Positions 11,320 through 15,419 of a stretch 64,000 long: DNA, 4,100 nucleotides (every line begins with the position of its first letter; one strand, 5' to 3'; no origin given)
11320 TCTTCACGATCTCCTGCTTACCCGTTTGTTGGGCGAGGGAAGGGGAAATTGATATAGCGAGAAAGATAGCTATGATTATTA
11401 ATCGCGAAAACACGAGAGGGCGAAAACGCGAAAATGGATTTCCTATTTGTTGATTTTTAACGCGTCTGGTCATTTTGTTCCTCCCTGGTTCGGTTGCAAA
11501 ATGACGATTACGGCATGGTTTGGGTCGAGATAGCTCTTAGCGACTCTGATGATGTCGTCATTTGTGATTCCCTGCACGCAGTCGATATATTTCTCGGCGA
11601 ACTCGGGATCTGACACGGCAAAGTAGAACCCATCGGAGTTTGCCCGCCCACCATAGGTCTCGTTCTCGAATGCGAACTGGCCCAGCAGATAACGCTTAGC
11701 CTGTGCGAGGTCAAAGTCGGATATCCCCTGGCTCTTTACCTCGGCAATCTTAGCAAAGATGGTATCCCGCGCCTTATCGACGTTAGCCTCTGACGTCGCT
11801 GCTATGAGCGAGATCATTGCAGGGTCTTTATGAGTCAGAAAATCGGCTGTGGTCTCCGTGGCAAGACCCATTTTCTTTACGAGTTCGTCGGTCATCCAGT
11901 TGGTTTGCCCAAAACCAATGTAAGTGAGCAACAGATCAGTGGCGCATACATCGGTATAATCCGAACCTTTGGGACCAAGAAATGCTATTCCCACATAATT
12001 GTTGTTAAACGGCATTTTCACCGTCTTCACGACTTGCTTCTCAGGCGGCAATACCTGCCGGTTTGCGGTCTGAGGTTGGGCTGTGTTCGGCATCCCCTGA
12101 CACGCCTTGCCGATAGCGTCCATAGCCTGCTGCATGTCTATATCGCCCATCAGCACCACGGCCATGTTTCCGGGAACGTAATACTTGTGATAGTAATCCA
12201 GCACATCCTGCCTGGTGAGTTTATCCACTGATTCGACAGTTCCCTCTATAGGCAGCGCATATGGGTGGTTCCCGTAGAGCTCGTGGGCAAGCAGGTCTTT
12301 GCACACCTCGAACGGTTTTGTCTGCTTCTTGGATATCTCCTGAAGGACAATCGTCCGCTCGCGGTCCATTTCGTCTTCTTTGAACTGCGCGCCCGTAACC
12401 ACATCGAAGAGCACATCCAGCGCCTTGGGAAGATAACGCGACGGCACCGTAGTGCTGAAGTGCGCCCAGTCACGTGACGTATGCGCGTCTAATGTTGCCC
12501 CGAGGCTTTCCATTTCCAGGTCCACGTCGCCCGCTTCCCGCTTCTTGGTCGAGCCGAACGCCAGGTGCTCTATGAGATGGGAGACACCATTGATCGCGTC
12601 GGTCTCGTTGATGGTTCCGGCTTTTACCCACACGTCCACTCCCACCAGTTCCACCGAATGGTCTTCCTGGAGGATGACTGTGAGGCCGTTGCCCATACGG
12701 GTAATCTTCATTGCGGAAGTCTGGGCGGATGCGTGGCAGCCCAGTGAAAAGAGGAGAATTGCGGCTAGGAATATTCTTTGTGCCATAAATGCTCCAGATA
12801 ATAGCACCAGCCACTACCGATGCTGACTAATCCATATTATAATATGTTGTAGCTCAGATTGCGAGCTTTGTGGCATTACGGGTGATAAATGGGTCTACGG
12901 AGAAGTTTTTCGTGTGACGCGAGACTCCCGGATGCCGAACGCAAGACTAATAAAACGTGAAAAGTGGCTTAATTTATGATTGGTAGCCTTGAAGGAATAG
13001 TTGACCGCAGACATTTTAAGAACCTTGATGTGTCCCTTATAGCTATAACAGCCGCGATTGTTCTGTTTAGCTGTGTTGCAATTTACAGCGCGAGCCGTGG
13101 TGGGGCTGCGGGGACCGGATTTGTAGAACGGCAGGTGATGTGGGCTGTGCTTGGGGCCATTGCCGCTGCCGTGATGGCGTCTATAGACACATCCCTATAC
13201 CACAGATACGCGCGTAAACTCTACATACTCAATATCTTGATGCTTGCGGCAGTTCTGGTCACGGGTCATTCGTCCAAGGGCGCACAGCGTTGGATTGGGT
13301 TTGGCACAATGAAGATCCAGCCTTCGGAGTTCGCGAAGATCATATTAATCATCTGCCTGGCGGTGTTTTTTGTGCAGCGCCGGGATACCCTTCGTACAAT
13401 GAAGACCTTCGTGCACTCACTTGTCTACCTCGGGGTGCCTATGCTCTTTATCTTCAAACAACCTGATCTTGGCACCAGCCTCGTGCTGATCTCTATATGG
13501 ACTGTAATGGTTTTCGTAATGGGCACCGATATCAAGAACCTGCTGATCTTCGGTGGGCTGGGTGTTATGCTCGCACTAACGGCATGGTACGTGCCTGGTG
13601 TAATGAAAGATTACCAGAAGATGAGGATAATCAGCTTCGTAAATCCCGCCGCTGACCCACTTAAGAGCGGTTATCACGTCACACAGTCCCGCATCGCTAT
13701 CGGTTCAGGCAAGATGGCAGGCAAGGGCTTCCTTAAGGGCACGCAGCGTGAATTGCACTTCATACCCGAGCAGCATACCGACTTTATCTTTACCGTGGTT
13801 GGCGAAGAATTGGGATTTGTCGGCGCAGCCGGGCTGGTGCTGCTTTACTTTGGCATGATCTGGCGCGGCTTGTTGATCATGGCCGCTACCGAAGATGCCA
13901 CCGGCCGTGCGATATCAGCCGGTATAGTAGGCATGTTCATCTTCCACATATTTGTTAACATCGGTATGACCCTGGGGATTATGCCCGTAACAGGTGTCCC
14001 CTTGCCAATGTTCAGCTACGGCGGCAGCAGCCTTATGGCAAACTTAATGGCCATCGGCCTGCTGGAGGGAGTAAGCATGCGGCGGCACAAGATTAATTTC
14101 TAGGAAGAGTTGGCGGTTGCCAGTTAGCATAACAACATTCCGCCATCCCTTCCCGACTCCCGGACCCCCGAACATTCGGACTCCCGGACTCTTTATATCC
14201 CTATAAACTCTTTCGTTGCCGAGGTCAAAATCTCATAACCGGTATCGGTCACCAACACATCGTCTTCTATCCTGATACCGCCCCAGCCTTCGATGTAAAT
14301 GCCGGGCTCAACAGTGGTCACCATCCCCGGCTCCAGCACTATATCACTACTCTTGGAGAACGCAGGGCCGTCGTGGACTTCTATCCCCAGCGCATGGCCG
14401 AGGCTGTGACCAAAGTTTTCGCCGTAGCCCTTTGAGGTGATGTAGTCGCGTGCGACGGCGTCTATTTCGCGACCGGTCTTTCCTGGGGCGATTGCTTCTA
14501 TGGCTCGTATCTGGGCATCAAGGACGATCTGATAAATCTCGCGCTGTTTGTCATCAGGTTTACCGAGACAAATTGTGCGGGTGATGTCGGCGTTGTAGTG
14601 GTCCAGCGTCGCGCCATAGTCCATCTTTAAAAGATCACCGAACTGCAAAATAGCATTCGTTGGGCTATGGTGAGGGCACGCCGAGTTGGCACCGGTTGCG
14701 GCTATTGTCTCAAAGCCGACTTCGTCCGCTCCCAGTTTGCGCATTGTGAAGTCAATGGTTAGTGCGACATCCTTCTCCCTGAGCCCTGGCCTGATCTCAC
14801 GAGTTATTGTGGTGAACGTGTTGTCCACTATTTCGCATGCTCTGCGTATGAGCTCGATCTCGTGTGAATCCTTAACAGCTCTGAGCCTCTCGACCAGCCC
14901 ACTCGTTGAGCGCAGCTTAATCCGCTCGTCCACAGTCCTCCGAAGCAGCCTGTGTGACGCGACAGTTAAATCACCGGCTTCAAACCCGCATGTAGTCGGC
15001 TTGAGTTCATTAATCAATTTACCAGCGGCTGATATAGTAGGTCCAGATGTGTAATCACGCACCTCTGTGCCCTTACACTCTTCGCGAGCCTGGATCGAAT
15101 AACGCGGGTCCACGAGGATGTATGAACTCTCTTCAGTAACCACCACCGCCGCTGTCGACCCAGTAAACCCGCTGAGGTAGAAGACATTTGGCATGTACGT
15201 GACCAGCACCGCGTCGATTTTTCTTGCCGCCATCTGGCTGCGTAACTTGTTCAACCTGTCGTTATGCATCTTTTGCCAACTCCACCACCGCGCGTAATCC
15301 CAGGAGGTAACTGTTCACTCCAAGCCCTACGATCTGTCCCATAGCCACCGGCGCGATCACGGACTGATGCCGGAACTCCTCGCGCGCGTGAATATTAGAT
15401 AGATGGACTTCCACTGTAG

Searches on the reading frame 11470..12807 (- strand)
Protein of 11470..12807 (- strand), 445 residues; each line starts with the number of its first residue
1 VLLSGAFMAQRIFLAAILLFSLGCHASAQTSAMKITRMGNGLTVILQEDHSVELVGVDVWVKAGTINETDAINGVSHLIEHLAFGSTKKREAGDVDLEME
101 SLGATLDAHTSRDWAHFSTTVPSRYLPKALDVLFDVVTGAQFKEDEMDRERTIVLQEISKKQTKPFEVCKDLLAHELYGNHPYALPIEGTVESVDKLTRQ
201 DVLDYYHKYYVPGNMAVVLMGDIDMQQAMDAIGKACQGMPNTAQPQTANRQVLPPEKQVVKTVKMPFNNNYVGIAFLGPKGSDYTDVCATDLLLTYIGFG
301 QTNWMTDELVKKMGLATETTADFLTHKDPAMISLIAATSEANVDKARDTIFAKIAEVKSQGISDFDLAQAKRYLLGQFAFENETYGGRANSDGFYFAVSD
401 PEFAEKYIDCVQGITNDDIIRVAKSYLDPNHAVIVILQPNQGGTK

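Call 54: search_protein_families(library=pfam, proteins=[window:11470-12807:-], max_evalue=0.00001)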
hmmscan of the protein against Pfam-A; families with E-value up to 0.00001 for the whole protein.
window:11470-12807:- (445 aa): 2 families
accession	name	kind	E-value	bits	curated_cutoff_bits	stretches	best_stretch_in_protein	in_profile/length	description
PF00675.25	Peptidase_M16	-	8.7e-34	117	22.3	1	44-190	2-148/149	Insulinase (Peptidase family M16)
PF05193.26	Peptidase_M16_C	-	4.5e-30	105.3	23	1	196-373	1-180/181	Peptidase M16 inactive domain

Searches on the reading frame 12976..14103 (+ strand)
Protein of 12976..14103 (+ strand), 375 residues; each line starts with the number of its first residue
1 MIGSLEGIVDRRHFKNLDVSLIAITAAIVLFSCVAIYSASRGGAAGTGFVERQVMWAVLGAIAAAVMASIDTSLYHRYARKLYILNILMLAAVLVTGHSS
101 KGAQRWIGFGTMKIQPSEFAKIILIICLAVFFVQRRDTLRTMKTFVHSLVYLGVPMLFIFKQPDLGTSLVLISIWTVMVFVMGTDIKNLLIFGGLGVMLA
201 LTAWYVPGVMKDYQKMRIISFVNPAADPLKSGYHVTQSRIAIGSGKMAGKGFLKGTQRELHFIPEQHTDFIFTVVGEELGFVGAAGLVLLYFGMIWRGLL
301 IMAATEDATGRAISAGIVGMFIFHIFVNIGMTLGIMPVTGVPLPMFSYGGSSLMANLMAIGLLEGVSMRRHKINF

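Call 54: search_protein_families(library=pfam, proteins=[window:12976-14103:+], max_evalue=0.00001)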
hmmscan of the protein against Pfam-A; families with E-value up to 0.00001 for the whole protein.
window:12976-14103:+ (375 aa): 1 family
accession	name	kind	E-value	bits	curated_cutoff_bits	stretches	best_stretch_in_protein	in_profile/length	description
PF01098.24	FTSW_RODA_SPOVE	-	9e-102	341.1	26.4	1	20-370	9-354/356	Cell cycle protein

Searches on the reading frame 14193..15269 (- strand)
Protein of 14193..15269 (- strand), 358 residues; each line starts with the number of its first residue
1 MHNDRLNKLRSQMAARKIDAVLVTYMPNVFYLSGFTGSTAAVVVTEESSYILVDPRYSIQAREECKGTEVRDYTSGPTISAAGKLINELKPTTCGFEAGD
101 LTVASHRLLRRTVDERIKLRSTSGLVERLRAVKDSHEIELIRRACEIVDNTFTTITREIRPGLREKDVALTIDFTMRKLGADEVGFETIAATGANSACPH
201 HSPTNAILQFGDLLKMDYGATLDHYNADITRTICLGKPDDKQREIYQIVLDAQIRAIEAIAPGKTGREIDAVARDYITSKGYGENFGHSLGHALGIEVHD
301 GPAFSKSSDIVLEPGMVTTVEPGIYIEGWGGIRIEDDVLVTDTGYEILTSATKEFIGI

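Call 54: search_protein_families(library=pfam, proteins=[window:14193-15269:-], max_evalue=0.00001)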
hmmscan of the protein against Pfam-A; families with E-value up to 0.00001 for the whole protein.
window:14193-15269:- (358 aa): 2 families
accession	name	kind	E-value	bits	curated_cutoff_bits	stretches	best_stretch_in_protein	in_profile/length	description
PF00557.29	Peptidase_M24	-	1.2e-74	251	23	1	139-342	1-208/208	Metallopeptidase family M24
PF01321.24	Creatinase_N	-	4.3e-26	92.4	22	1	5-132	1-128/128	Creatinase/Prolidase N-terminal domain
